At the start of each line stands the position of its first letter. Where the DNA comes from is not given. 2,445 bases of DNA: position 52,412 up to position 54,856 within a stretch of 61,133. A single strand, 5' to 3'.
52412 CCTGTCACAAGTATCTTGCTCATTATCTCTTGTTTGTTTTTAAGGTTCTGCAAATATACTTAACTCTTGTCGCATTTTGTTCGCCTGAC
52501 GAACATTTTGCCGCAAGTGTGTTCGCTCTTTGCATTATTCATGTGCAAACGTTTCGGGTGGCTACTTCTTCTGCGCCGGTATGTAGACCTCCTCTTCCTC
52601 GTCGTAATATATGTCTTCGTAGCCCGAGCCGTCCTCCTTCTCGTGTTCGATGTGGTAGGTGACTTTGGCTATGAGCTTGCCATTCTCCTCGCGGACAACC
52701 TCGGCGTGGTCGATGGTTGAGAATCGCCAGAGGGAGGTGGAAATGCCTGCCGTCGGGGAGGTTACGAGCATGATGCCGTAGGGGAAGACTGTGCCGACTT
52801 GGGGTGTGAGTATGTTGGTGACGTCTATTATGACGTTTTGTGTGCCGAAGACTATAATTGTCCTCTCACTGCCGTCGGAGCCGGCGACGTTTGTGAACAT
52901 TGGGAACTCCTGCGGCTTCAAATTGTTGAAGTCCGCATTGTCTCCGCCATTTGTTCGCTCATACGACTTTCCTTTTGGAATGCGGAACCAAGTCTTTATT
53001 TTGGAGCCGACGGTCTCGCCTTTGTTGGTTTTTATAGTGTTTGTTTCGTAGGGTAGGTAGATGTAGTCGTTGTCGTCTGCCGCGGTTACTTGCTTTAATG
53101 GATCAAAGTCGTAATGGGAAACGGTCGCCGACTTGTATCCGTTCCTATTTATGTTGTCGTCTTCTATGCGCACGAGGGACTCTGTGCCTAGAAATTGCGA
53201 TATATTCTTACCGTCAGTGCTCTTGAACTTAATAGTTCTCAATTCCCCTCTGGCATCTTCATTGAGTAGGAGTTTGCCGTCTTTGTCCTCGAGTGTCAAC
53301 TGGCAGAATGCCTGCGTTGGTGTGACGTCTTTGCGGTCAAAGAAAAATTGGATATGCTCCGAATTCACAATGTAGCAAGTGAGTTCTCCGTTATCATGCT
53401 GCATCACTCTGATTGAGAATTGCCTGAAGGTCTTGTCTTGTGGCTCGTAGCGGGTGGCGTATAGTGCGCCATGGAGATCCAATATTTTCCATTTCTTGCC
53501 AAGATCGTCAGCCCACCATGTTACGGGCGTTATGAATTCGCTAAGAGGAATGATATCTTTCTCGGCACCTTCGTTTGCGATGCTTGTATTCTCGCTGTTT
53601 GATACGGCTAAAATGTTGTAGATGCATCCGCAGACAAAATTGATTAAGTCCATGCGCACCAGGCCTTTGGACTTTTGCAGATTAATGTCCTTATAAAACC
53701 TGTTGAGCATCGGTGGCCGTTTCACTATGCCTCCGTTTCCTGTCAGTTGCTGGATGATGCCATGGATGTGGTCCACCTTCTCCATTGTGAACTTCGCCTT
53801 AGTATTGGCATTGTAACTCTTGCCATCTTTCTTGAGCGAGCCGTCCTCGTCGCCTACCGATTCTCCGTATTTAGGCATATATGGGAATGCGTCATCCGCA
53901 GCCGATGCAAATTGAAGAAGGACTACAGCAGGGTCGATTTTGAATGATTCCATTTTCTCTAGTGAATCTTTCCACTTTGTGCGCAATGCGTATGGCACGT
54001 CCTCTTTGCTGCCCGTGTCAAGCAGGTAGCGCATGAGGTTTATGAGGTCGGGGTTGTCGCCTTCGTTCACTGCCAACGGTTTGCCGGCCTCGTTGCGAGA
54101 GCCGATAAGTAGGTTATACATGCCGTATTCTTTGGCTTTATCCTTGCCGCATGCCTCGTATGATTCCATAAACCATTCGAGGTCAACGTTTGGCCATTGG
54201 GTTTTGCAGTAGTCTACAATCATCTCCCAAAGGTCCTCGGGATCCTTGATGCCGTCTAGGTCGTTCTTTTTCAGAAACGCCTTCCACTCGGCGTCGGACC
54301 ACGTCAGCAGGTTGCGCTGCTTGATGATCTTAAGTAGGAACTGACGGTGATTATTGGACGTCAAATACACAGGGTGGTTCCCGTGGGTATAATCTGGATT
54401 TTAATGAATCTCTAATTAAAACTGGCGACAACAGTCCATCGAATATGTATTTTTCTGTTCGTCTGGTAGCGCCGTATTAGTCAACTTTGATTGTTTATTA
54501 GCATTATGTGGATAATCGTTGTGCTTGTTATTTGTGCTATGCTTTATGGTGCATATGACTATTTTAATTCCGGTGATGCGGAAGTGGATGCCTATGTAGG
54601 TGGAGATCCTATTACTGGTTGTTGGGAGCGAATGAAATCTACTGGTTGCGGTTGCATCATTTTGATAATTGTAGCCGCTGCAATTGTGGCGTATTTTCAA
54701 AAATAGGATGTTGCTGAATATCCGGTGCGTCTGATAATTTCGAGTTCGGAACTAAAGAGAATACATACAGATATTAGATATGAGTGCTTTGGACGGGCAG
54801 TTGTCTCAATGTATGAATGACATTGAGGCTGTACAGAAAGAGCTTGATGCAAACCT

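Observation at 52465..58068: A/T-richer orphan island between galE and an AAA-ATPase/PD-(D/E)XK gene: a 602-aa unknown plus a closed five-gene envelope operon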

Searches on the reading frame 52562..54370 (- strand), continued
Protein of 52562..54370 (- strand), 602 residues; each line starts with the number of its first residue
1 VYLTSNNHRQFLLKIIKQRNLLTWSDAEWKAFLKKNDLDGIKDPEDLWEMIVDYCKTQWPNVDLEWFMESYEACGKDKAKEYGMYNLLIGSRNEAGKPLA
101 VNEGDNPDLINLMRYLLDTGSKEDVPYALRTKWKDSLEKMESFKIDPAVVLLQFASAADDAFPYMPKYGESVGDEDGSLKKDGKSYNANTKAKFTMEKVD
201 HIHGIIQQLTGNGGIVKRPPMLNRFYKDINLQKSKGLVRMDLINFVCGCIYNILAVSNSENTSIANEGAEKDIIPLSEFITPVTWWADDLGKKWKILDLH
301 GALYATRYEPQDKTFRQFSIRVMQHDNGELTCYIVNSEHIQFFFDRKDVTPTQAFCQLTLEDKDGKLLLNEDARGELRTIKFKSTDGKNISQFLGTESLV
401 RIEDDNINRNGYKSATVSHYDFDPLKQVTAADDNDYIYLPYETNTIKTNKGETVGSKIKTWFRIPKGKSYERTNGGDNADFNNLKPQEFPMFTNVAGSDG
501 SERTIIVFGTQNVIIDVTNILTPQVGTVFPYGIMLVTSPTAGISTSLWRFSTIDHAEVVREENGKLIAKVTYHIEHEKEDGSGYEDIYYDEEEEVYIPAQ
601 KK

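Call 95: search_protein_families(library=padloc, proteins=[L011:9213-9860:-, L011:8307-8936:-, L011:7349-7783:-, L011:6984-7313:-, L011:6370-6966:-, L011:5955-6248:-, L011:4314-5792:-], max_evalue=0.01)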
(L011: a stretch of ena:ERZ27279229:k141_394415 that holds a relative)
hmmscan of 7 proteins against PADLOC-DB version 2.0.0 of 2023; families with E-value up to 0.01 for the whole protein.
L011:9213-9860:- (215 aa): 0 families

L011:8307-8936:- (209 aa): 0 families

L011:7349-7783:- (144 aa): 1 family
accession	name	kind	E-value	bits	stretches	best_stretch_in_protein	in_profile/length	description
PDLC04984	PDC-S27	-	0.0082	13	1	5-71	54-119/474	-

L011:6984-7313:- (109 aa): 0 families

L011:6370-6966:- (198 aa): 0 families

L011:5955-6248:- (97 aa): 0 families

L011:4314-5792:- (492 aa): 8 families
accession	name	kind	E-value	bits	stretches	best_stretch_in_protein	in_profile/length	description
PDLC02196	IetA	-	1.9e-33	114.4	1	95-395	50-341/374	-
PDLC04232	IetA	-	1e-27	95.5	1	98-349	49-289/330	-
PDLC02195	IetA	-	2e-21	74.7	1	171-387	137-348/395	-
PDLC04231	IetA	-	6e-16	57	1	82-304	37-247/262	-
PDLC00915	TRIP13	-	1.7e-14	51.9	1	173-383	65-296/302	TRIP13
PDLC00914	TRIP13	-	1.4e-06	26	1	176-315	76-231/302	TRIP13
PDLC03838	DolB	-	0.0012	16.2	1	173-200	168-195/375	-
PDLC04140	mad8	-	0.0025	15.4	1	170-270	26-86/314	mads_8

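Call 96: find_encoding_contigs(protein=P0023, flank=10000, max_places=5)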
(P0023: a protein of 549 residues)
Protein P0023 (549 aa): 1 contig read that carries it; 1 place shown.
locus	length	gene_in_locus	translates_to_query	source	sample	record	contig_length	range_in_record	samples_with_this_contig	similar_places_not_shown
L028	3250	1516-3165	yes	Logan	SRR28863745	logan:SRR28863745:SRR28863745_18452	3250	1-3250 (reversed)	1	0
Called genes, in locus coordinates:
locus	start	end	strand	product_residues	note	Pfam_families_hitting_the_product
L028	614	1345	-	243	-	PF13099:DUF3944 (weak), PF03981:Ubiq_cyt_C_chap (weak)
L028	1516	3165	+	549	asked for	-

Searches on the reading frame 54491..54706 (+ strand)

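Call 3: search_protein_families(library=pfam, proteins=[window:54491-54706:+], max_evalue=1)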
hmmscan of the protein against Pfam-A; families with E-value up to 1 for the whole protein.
window:54491-54706:+ (71 aa): 7 families
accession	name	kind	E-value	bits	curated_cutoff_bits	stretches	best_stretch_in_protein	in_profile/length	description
PF13624.11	SurA_N_3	-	0.0051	17.1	27.2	1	5-42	13-50/162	SurA-like N-terminal domain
PF00957.27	Synaptobrevin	-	0.27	11.5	26.4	1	44-69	62-87/89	Synaptobrevin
PF02656.20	DUF202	-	0.39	11.6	23.4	0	7-27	45-65/68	Domain of unknown function (DUF202)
PF18895.5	T4SS_pilin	-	0.49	10.9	26.6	0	5-68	15-70/71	Type IV secretion system pilin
PF13623.11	SurA_N_2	-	0.51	10.6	28.5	0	5-42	15-52/145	SurA-like N-terminal domain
PF12911.12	OppC_N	-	0.63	10.4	23.9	0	54-67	20-33/53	N-terminal TM domain of oligopeptide transport permease C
PF02706.20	Wzz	-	0.91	10.3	25.5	0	5-25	16-36/91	Chain length determinant protein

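Call 4: search_protein_families(library=padloc, proteins=[window:54491-54706:+], max_evalue=1)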
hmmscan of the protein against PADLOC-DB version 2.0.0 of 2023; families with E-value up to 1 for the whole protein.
window:54491-54706:+ (71 aa): 0 families

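Call 5: search_protein_families(library=ncbifam, proteins=[window:54491-54706:+], max_evalue=1)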
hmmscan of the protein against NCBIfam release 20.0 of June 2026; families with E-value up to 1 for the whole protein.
window:54491-54706:+ (71 aa): 3 families
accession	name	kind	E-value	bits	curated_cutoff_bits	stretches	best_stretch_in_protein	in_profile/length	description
TIGR00998.1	8a0101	subfamily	0.3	10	390.8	0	7-41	7-43/334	EmrA/EmrK family multidrug efflux transporter periplasmic adaptor subunit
NF002813.0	PRK02958.1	equivalog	0.42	10.8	83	1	3-28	4-29/73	Sec-independent protein translocase subunit TatA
NF045849.1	ICE_MMCAP2_0565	equivalog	0.65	9.7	40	0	40-69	8-37/80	Mbov_0395 family pilin-like conjugal transfer protein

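Call 6: search_protein_families(library=phrogs, proteins=[window:54491-54706:+], max_evalue=1)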
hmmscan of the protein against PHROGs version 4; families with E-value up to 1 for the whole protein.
window:54491-54706:+ (71 aa): 3 families
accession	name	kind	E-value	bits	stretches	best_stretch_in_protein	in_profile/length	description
phrog_36371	-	unknown function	0.042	14.7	0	7-22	20-35/44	-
phrog_8278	-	unknown function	0.24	12.7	1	45-69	5-29/61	-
phrog_16920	-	unknown function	0.51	11.5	1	5-25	6-26/57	-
